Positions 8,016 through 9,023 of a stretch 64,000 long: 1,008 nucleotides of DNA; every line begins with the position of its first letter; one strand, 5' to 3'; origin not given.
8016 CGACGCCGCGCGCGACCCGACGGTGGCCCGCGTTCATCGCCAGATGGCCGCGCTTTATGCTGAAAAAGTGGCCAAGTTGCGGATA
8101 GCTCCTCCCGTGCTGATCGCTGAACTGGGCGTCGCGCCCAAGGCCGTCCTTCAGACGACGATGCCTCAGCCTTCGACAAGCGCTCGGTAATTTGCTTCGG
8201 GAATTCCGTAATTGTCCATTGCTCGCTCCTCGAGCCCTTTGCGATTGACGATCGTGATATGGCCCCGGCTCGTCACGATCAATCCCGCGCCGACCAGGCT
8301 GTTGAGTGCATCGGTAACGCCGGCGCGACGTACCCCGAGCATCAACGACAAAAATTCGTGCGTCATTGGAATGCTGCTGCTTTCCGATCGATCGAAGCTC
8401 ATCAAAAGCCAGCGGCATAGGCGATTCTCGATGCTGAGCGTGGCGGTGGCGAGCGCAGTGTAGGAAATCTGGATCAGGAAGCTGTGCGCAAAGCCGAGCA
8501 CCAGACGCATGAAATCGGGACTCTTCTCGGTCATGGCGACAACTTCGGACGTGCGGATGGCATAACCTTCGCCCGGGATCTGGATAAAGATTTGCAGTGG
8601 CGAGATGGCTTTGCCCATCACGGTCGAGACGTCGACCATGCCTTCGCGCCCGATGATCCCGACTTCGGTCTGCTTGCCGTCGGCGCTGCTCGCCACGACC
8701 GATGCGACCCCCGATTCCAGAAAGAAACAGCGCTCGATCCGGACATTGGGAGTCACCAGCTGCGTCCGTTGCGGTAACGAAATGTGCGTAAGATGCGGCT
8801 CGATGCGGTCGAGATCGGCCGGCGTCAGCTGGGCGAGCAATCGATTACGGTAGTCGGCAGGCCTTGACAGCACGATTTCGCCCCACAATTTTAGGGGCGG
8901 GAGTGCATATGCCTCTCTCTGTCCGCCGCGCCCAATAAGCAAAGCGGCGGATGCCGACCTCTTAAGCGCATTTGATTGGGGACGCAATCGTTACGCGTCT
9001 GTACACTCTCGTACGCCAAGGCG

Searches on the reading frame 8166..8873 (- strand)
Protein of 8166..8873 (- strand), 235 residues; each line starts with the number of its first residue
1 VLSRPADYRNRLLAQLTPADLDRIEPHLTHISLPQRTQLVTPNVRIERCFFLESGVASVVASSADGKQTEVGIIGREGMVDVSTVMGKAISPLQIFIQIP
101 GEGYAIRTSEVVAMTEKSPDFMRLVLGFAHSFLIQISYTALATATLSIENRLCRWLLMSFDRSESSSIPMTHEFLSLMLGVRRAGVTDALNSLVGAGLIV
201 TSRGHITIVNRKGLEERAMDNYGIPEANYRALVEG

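Call 47: search_protein_families(library=pfam, proteins=[window:8166-8873:-], max_evalue=0.01)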
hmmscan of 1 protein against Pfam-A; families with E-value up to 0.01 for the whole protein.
window:8166-8873:- (235 aa): 2 families
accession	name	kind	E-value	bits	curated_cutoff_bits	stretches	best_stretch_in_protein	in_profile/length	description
PF13545.12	HTH_Crp_2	-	1.2e-14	54.5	27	1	151-216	2-69/70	Crp-like helix-turn-helix domain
PF00027.35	cNMP_binding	-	0.00058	20.2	27.5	1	32-109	3-80/89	Cyclic nucleotide-binding domain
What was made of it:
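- A Crp-family gene is present in the window (call 47).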
